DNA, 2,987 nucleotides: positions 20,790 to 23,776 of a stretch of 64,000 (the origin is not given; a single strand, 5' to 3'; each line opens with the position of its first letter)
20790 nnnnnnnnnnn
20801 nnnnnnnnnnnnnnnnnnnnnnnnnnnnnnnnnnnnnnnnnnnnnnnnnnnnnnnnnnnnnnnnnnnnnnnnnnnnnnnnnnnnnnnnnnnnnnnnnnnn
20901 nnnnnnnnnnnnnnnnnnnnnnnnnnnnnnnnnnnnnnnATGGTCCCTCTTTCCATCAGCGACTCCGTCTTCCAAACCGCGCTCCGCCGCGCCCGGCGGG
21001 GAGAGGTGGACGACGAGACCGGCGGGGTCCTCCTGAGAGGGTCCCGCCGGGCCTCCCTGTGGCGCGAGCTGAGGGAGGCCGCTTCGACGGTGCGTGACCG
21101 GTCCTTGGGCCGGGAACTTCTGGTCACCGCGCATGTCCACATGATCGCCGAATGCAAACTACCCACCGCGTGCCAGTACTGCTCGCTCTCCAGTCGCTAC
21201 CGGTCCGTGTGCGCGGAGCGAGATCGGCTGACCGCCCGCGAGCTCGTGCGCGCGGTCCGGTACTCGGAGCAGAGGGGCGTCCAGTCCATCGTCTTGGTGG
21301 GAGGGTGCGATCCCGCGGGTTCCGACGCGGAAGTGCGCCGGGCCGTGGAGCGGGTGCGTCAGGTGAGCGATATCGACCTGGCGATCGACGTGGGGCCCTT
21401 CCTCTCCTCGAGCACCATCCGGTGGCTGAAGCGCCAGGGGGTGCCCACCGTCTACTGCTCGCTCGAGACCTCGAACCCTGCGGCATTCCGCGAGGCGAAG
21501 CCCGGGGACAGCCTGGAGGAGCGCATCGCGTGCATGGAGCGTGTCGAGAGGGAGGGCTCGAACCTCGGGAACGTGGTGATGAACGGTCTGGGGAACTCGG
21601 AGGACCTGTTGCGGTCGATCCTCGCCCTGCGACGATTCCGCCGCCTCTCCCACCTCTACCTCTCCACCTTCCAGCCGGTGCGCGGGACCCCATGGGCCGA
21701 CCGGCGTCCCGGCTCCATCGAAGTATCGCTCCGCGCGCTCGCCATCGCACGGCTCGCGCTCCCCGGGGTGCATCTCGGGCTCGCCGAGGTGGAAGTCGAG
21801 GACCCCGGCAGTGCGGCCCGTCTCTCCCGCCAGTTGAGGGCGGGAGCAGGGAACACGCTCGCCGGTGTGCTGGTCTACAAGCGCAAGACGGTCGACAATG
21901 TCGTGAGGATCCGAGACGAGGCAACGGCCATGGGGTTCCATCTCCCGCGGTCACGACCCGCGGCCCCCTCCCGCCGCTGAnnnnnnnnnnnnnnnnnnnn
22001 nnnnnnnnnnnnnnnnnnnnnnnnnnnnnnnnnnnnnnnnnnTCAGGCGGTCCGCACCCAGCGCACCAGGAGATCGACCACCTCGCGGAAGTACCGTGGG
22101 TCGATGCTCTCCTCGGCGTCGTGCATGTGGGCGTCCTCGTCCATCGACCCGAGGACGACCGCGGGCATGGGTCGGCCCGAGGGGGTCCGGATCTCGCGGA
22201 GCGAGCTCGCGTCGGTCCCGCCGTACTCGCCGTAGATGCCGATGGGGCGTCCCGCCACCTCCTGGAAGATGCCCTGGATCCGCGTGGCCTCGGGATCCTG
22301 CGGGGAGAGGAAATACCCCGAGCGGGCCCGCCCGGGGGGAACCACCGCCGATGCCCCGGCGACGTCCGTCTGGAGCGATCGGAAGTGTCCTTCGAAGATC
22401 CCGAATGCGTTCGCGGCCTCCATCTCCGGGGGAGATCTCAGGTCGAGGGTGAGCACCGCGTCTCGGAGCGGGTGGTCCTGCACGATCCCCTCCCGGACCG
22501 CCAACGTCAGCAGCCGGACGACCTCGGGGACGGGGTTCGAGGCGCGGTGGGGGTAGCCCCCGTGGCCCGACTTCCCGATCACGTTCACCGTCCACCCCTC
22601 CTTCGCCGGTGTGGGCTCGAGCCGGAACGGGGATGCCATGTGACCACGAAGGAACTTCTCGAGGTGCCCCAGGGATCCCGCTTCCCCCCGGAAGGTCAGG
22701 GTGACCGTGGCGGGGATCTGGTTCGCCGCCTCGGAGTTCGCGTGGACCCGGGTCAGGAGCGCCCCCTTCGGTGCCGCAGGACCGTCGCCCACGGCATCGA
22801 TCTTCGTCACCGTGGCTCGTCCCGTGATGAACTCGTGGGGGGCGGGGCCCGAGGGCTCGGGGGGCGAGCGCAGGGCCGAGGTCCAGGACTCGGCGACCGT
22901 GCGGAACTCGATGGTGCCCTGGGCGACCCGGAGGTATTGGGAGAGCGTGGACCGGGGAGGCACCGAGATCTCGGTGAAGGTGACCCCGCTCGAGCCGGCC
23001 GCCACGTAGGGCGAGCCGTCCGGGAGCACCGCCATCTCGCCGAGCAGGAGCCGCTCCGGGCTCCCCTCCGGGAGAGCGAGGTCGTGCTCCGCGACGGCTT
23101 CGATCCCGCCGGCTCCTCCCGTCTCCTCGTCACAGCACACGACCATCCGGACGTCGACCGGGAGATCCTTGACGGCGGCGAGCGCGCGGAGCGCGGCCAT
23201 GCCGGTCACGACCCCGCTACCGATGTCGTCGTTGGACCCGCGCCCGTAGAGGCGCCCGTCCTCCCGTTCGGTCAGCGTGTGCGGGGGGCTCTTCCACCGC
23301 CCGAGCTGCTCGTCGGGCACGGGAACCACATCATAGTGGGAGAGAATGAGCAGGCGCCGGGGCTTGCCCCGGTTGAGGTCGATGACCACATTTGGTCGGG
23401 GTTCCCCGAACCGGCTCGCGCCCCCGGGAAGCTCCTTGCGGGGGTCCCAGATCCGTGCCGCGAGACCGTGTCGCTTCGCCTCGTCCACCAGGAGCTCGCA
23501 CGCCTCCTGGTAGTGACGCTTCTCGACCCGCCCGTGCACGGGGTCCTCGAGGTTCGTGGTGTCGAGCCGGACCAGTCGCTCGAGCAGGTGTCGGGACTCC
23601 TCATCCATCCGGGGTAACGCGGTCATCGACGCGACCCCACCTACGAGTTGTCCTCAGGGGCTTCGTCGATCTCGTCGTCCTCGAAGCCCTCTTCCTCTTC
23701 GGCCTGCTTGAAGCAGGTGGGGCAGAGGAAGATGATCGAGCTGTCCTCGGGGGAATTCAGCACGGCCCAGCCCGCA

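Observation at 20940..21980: BioB-like radical SAM protein with non-canonical CX5CX2C cluster spacing (HcgA/HmdB-like), a second methanogen-associated cofactor signature in this window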

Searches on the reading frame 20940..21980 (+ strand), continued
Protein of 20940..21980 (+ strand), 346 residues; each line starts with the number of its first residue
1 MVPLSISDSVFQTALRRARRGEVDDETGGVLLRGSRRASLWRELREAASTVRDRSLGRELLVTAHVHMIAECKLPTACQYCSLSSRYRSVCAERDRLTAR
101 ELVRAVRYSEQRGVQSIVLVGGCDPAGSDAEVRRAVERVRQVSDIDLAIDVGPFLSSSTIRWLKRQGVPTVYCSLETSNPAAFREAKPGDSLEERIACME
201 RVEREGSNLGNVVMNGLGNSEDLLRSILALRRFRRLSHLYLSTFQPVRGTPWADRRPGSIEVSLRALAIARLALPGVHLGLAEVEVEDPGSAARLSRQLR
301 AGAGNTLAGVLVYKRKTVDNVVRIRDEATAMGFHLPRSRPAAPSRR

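Call 50: fold_search(model_id=the predicted structure, library=pdb)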
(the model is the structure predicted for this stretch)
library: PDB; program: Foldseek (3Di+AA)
matches with E <= 10: 1876; with E <= 0.001: 480
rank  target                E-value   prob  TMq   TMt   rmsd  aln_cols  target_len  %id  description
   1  5fep                  4.7e-20  1.00  0.79  0.79   4.6       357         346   21  HydE from T. maritima in complex with (2R,4R)-MeTDA (released 2016-04-06)
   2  5ff2                  7.1e-20  1.00  0.79  0.78   5.7       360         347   21  HydE from T. maritima in complex with (2R,4R)-TDA (released 2016-04-06)
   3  7o1p                  7.9e-20  1.00  0.73  0.76   3.2       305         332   24  [FeFe]-hydrogenase maturase HydE from T. Maritima (C-ter stretch absent) (released 2021-05-26)
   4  8qmk                  7.9e-20  1.00  0.78  0.76   5.0       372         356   22  Enzymatically-produced complex-B bound TmHydE structure (released 2023-11-22)
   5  3iiz                  9.4e-20  1.00  0.78  0.78   5.6       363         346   21  X-ray structure of the FeFe-hydrogenase maturase HydE from T. maritima in complex with S-adenosyl-L-methionine (released 2009-09-22)
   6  7o1o                  9.4e-20  1.00  0.79  0.77   5.4       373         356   21  Complex-B bound [FeFe]-hydrogenase maturase HydE fromT. Maritima (Auxiliary cluster deleted variant) (released 2021-05-26)
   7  3ciw                  1.1e-19  1.00  0.79  0.79   4.6       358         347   22  X-RAY structure of the [FeFe]-hydrogenase maturase HydE from thermotoga maritima (released 2008-04-08)
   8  7o1t                  1.1e-19  1.00  0.79  0.77   4.9       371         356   21  Fe(CO)2CNCl species bound [HydE from T. Maritima (released 2021-05-26)
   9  3cix                  1.1e-19  1.00  0.78  0.78   5.8       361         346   22  X-RAY structure of the [FeFe]-hydrogenase maturase HydE from thermotoga maritima in complex with thiocyanate (released 2008-04-08)
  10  5few                  2.2e-19  1.00  0.78  0.78   4.7       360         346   21  HydE from T. maritima in complex with S-adenosyl-L-cysteine (final product) (released 2016-04-06)
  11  8vdw_B                2.5e-18  1.00  0.80  0.83   4.2       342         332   18  X-Ray Crystal Structure of the biotin synthase from V. parvula (released 2024-01-24)
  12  3t7v                  2.7e-18  1.00  0.74  0.76   5.1       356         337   18  Crystal structure of methylornithine synthase (PylB) (released 2011-11-30)
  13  8vdw_A                4.3e-18  1.00  0.79  0.83   3.3       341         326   17  X-Ray Crystal Structure of the biotin synthase from V. parvula (released 2024-01-24)
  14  8vcw                  3.4e-17  1.00  0.70  0.74   3.4       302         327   21  X-Ray Crystal Structure of the biotin synthase from B. obeum (released 2024-01-24)
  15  7pd1_B                8.1e-17  1.00  0.74  0.70   5.1       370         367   17  Crystal structure of the L-tyrosine-bound radical SAM tyrosine lyase ThiH (2-iminoacetate synthase) from Thermosinus c (released 2022-05-11)
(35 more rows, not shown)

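Call 53: search_protein_families(library=pfam, proteins=[L010:2510-3205:+, L011:11314-12009:+, L014:11101-11979:+, L011:8779-9879:+, L017:8365-9927:+, L013:8203-9822:-, L009:2054-2698:+, L020:8783-9577:+, L021:11050-11478:+, L021:11475-12590:+], max_evalue=0.001)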
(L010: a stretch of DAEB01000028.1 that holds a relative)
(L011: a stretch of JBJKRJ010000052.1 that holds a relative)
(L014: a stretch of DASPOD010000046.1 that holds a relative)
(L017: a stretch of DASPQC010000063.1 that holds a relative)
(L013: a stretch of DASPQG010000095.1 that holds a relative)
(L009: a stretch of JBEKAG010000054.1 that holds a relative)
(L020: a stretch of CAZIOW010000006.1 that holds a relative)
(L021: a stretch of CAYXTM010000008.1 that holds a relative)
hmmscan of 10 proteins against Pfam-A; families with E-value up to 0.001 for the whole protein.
L010:2510-3205:+ (231 aa): 1 family
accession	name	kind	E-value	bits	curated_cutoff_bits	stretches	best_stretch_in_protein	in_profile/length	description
PF01814.28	Hemerythrin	-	8.9e-08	33.1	25.3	1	38-147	31-125/127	Hemerythrin HHE cation binding domain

L011:11314-12009:+ (231 aa): 1 family
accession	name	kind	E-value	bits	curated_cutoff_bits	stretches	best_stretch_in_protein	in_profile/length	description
PF01902.24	Diphthami_syn_2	-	5.3e-29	101.8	23.2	1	7-205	2-198/219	Diphthamide synthase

L014:11101-11979:+ (292 aa): 1 family
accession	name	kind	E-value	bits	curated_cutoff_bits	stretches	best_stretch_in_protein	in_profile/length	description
PF01814.28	Hemerythrin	-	2.8e-07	31.5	25.3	1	69-208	6-125/127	Hemerythrin HHE cation binding domain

L011:8779-9879:+ (366 aa): 1 family
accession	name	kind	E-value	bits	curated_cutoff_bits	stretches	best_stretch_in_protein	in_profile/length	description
PF04371.20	PAD_porph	-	1.2e-109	366.8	25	1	16-360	1-321/321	Porphyromonas-type peptidyl-arginine deiminase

L017:8365-9927:+ (520 aa): 3 families
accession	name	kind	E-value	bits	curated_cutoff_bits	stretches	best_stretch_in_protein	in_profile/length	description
PF07088.17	GvpD_P-loop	-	1.7e-15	57.9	24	1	25-91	4-70/189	GvpD gas vesicle protein, P-loop domain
PF06745.19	ATPase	-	1.1e-13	51.6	26.6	1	163-261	111-218/231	KaiC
PF20440.3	GvpD_bR2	-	1.1e-10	41.9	27.9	1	285-381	2-98/254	GvpD basic region 2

L013:8203-9822:- (539 aa): 2 families
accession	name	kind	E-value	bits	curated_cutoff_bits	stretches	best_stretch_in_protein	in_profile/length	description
PF07690.21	MFS_1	-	2e-38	132.7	33.4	2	30-321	2-291/347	Major Facilitator Superfamily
PF00083.30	Sugar_tr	-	1.2e-09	38.1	22.3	1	30-216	20-196/452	Sugar (and other) transporter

L009:2054-2698:+ (214 aa): 2 families
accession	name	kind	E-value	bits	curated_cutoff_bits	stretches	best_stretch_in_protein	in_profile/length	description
PF13472.12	Lipase_GDSL_2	-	2.6e-25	90.4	32.9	1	2-183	1-178/178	GDSL-like Lipase/Acylhydrolase family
PF00657.28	Lipase_GDSL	-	6.8e-18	66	23.6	1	1-188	2-208/208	GDSL-like Lipase/Acylhydrolase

L020:8783-9577:+ (264 aa): 6 families
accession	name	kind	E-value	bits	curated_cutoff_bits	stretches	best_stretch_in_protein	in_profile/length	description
PF00583.31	Acetyltransf_1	-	1.2e-09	38.9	20.7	1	159-246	22-115/116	Acetyltransferase (GNAT) family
PF13673.13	Acetyltransf_10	-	5.7e-07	30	23.6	1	159-252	20-112/128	Acetyltransferase (GNAT) domain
PF08445.16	FR47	-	9.1e-07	29.2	22.1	1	190-256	19-86/86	FR47-like protein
PF13508.13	Acetyltransf_7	-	2.5e-06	28.2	27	1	168-248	3-83/84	Acetyltransferase (GNAT) domain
PF12746.13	GNAT_acetyltran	-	0.0003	21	26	1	13-215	8-203/243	GNAT acetyltransferase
PF13527.13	Acetyltransf_9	-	0.00076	19.9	25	0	136-228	8-108/127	Acetyltransferase (GNAT) domain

L021:11050-11478:+ (142 aa): 1 family
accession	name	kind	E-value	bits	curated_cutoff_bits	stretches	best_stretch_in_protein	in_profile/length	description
PF02036.22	SCP2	-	1.2e-11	45.3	21.3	1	17-122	5-98/101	SCP-2 sterol transfer family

L021:11475-12590:+ (371 aa): 3 families
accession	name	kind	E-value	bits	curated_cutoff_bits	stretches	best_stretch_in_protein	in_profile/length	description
PF25137.1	ADH_Fe_C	-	1.1e-40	139.8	27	1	181-370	2-193/194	Fe-containing alcohol dehydrogenase family, C-terminal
PF00465.25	Fe-ADH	-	1.3e-33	116.4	31.3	1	7-170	1-168/168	Iron-containing alcohol dehydrogenase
PF13685.12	Fe-ADH_2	-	1.5e-10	41.7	28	1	12-106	2-97/149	Iron-containing alcohol dehydrogenase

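Call 54: find_encoding_contigs(protein=P0162, flank=10000, max_places=2)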
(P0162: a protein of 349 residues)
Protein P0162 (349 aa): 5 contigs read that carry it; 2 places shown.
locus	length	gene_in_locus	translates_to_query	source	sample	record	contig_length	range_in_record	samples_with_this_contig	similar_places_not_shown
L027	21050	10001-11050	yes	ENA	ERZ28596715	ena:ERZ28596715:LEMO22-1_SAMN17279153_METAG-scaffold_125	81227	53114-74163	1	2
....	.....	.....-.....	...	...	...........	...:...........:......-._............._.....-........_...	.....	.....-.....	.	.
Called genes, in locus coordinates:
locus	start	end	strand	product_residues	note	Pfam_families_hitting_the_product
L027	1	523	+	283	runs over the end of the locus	PF00950:ABC-3, PF01032:FecCD (weak)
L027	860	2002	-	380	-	-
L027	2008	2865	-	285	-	PF13489:Methyltransf_23 (weak), PF00398:RrnaAD (weak), PF13649:Methyltransf_25, PF08241:Methyltransf_11 (weak)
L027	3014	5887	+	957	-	PF00496:SBP_bac_5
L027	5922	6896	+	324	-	PF19300:BPD_transp_1_N, PF00528:BPD_transp_1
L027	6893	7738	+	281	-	PF00528:BPD_transp_1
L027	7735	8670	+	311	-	PF00005:ABC_tran, PF08352:oligo_HPY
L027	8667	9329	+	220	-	PF00005:ABC_tran, PF13304:AAA_21 (faint)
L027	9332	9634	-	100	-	-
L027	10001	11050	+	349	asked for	PF04055:Radical_SAM, PF06968:BATS (weak)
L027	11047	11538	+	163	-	PF11576:HcgB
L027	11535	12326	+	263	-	PF06690:HcgC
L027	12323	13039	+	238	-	PF01784:DUF34_NIF3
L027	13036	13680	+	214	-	-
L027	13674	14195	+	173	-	PF06787:HcgF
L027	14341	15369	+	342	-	PF22616:HMD_N, PF03201:HMD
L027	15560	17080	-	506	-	PF10113:Fibrillarin_2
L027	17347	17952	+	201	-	PF02525:Flavodoxin_2 (weak), PF03358:FMN_red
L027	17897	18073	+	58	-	-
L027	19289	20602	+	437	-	PF02783:MCR_beta_N, PF02241:MCR_beta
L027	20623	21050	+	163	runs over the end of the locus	PF02505:MCR_D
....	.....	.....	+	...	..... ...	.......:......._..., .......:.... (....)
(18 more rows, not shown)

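Call 60: find_encoding_contigs(protein=P0128, flank=8000, max_places=1)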
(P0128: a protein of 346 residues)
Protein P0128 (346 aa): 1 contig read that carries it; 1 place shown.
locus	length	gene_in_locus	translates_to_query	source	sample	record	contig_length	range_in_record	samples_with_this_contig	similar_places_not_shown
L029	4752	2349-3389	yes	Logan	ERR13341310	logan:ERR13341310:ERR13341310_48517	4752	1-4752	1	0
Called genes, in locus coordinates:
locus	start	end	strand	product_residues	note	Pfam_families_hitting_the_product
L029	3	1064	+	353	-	?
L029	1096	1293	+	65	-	-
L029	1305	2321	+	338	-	PF01497:Peripla_BP_2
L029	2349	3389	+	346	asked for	PF04055:Radical_SAM, PF06968:BATS (weak)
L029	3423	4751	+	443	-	?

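Call 61: find_encoding_contigs(protein=P0124, flank=8000, max_places=1)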
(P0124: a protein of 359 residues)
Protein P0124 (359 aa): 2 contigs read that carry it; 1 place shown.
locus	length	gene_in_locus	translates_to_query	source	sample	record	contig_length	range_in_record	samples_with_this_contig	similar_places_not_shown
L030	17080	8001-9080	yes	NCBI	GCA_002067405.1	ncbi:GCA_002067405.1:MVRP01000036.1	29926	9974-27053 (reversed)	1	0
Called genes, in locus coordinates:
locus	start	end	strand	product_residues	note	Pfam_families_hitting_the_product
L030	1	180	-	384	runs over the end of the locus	PF00149:Metallophos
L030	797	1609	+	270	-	PF13938:DUF4213, PF04016:DUF364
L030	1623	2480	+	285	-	PF13103:TonB_2 (weak), PF03544:TonB_C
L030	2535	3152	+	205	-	PF02663:FmdE, PF01258:zf-dskA_traR (weak)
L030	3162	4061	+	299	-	PF09445:Methyltransf_15 (faint), PF13489:Methyltransf_23 (weak), PF01209:Ubie_methyltran (weak), PF05175:MTS (weak), PF13649:Methyltransf_25, PF13847:Methyltransf_31, PF08241:Methyltransf_11, PF08242:Methyltransf_12, +1 more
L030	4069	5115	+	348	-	PF01497:Peripla_BP_2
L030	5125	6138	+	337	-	PF01032:FecCD, PF00950:ABC-3 (faint)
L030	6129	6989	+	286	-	PF00005:ABC_tran, PF02463:SMC_N (faint), PF13304:AAA_21 (weak)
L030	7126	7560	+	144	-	PF01618:MotA_ExbB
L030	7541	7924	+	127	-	PF02472:ExbD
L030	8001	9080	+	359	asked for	PF04055:Radical_SAM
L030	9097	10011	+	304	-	PF13938:DUF4213, PF04016:DUF364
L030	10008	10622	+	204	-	PF13302:Acetyltransf_3, PF00583:Acetyltransf_1 (weak), PF13523:Acetyltransf_8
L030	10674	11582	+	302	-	-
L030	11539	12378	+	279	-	PF02463:SMC_N, PF00005:ABC_tran, PF13304:AAA_21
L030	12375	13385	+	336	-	PF01032:FecCD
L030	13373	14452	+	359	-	PF01497:Peripla_BP_2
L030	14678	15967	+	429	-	PF03453:MoeA_N, PF00994:MoCF_biosynth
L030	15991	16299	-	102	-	PF02627:CMD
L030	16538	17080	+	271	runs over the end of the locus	PF01209:Ubie_methyltran, PF09445:Methyltransf_15 (weak), PF13847:Methyltransf_31, PF08241:Methyltransf_11 (weak), PF08242:Methyltransf_12 (weak), PF13649:Methyltransf_25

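Call 70: find_related_loci(query=A3, collection=metagenome_contigs, flank=8000)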
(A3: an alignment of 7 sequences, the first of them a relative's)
Query A3 (345 aa) in metagenome_contigs; peptide patterns used: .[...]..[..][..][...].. (x = any residue, [..] = any of these).
600 stretches matched a pattern (row limit reached: there are more); 342 encode a relative of the query (tblastn E <= 1e-3); the best 80 are kept; 80 distinct loci.
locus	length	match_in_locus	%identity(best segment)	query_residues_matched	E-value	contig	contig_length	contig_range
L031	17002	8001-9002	42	5-338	2e-84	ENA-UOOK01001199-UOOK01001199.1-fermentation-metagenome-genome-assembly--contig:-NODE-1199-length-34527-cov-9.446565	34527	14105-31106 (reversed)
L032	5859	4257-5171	40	30-333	2e-78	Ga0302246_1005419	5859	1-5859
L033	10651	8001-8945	38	15-327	2e-77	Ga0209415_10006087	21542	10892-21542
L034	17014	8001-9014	37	3-338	9e-75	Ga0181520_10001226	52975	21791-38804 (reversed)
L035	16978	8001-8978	35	19-332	3e-59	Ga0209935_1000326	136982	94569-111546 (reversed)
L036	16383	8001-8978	36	19-332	2e-59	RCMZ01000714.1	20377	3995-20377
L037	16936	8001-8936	36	33-332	1e-57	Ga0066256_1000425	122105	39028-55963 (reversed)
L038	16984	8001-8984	34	6-332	4e-50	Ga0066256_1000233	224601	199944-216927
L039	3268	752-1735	34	6-332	3e-50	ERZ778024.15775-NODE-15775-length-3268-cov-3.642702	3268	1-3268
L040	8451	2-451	39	191-338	5e-31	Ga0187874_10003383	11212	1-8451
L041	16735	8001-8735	27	61-298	1e-28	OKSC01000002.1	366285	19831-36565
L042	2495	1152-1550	31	109-242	1e-17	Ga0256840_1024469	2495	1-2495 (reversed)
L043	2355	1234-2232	25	1-309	2e-17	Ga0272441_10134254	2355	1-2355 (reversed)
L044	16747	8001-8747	27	26-270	2e-15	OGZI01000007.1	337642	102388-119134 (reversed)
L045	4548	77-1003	26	13-321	5e-15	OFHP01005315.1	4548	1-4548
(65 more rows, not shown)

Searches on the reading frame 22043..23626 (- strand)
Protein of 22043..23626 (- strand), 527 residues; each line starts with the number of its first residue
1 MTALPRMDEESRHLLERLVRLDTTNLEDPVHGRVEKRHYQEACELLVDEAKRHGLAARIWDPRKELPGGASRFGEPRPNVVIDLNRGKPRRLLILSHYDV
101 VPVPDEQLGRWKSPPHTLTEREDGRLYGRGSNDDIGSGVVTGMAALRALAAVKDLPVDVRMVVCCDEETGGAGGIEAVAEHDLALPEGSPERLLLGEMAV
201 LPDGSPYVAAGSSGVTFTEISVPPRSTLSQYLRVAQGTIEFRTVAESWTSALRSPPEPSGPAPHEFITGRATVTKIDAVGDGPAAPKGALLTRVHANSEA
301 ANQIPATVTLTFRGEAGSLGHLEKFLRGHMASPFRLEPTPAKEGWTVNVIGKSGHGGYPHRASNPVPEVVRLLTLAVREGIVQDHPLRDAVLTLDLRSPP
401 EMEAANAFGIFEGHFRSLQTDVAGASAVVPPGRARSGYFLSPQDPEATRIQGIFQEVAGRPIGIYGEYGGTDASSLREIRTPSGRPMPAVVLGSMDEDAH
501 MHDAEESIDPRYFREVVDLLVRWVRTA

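Call 29: search_protein_families(library=ncbifam, proteins=[window:22043-23626:-], max_evalue=0.00001)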
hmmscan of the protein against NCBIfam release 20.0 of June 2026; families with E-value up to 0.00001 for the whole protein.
window:22043-23626:- (527 aa): 33 families (the best 25 are shown)
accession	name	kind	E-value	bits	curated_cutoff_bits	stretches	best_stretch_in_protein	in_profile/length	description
NF006399.0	PRK08651.1-2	equivalog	4.5e-28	98.4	381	1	8-229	3-193/405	succinyl-diaminopimelate desuccinylase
NF005914.0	PRK07907.1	subfamily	4.5e-26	91.7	300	1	35-181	39-172/456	hypothetical protein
TIGR01910.1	DapE-ArgE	subfamily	1.4e-23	83.7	217.6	1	36-180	17-152/373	ArgE/DapE family deacylase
NF010589.0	PRK13983.1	equivalog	9.3e-21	74.2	333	1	76-181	71-174/409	M20 family metallo-hydrolase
NF009557.0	PRK13009.1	equivalog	6.2e-16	58.5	284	1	90-181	60-148/377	succinyl-diaminopimelate desuccinylase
TIGR01246.1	dapE_proteo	equivalog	7.5e-15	54.8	361.8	1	91-180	57-143/370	succinyl-diaminopimelate desuccinylase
NF004809.0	PRK06156.1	equivalog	6.7e-14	51.7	438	1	80-172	152-246/573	dipeptidase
TIGR01892.1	AcOrn-deacetyl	equivalog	7.1e-14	51.6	297.7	1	90-180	60-144/365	acetylornithine deacetylase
NF006365.0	PRK08588.1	subfamily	2.5e-13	50.1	289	1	72-174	48-146/383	succinyl-diaminopimelate desuccinylase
NF006398.0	PRK08651.1-1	equivalog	3.8e-13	49.2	439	1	14-172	17-159/403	succinyl-diaminopimelate desuccinylase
NF006326.0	PRK08554.1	equivalog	5.5e-13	48.5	354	1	14-180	14-155/446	peptidase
NF005034.0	PRK06446.1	subfamily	5.6e-13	48.5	369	1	77-222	50-188/436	hypothetical protein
NF005591.0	PRK07318.1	equivalog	1.1e-12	48.1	435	1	91-171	81-156/466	dipeptidase PepV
TIGR01887.1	dipeptidaselike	subfamily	1.1e-12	47.9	207.95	1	91-172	69-145/447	Sapep family Mn(2+)-dependent dipeptidase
NF006400.0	PRK08651.1-3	equivalog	1.1e-12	47.4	374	1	7-180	8-170/410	succinyl-diaminopimelate desuccinylase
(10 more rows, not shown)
